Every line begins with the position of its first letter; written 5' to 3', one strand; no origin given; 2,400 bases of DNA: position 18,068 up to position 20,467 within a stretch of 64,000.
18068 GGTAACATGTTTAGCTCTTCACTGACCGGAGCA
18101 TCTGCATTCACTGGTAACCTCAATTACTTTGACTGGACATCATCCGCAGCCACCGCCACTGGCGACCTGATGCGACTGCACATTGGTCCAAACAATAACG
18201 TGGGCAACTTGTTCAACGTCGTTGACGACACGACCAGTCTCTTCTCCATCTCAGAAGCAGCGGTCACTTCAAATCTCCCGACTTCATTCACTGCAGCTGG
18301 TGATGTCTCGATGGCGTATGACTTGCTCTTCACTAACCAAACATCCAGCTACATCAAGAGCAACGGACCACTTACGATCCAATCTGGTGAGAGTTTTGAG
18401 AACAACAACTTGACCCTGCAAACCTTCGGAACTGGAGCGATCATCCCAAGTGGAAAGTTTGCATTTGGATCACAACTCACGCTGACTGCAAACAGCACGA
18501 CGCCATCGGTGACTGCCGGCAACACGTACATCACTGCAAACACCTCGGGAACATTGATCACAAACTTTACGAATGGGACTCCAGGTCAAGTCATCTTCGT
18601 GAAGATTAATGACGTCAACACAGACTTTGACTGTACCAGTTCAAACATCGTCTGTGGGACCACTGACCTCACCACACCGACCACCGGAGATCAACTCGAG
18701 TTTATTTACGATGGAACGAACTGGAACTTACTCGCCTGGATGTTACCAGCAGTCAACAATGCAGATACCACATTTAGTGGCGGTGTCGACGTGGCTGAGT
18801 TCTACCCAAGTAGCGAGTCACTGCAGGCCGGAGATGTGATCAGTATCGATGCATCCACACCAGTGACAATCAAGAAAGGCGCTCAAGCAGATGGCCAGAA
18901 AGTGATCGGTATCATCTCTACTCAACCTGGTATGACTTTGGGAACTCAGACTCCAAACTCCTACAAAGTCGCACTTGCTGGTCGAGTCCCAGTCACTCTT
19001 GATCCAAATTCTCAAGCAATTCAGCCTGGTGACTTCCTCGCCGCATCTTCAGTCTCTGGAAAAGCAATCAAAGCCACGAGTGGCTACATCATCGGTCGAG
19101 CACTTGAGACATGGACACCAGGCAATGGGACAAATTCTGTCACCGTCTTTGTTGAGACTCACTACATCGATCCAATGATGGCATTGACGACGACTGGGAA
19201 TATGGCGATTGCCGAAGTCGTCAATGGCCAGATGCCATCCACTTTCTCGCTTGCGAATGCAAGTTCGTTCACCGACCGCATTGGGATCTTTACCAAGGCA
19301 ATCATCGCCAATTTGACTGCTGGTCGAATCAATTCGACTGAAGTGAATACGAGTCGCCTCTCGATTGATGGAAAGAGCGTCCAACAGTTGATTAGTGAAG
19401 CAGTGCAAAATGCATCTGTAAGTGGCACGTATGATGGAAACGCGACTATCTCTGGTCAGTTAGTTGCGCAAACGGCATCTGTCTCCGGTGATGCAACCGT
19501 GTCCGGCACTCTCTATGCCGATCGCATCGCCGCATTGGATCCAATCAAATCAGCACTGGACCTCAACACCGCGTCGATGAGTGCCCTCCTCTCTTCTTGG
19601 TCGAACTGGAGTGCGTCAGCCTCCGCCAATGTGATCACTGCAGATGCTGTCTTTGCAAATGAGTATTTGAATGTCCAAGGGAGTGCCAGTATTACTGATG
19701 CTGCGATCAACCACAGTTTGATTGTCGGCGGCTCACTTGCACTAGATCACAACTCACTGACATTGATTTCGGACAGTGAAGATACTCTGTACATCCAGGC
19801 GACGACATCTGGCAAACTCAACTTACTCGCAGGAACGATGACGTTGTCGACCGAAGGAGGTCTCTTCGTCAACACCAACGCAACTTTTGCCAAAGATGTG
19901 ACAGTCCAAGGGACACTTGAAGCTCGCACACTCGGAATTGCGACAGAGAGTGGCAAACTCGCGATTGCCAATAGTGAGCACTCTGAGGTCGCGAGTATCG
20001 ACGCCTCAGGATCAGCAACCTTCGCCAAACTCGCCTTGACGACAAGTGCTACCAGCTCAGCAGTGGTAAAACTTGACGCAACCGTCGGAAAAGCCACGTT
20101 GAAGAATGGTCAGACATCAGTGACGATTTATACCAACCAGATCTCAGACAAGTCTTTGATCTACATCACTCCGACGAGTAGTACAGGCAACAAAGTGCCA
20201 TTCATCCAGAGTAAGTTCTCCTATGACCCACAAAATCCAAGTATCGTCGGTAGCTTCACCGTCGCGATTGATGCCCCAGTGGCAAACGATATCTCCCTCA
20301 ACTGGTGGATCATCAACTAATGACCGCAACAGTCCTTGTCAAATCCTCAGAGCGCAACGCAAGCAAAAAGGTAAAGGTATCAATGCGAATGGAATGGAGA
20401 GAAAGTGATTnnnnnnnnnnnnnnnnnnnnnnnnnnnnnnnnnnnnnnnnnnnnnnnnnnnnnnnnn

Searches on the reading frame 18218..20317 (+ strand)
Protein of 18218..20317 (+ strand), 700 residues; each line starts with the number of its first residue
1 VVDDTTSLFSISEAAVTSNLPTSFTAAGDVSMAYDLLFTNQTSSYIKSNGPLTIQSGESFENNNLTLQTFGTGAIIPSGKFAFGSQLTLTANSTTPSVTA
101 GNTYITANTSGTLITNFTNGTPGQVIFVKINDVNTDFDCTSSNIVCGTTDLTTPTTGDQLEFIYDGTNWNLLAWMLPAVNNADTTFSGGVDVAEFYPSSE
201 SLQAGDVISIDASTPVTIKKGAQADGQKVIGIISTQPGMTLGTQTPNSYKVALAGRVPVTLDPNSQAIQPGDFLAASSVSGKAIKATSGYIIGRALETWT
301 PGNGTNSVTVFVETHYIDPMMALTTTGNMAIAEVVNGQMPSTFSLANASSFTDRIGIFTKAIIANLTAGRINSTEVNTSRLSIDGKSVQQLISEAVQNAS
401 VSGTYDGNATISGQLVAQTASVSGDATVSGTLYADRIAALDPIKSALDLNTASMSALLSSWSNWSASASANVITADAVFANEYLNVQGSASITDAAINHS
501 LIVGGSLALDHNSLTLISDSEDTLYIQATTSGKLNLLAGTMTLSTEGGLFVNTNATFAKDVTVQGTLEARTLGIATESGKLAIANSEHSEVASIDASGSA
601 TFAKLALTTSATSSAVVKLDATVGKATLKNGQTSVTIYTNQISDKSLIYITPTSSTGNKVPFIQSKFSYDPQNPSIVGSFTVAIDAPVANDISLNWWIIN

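Call 43: search_solved_structures(query=window:18218-20317:+, max_evalue=1)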
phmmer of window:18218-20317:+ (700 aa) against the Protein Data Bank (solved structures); distinct sequences matched with E-value up to 1: 1.
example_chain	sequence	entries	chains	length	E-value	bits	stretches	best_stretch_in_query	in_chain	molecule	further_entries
4xhv_A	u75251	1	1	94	0.23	13.2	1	348-391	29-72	LP20995p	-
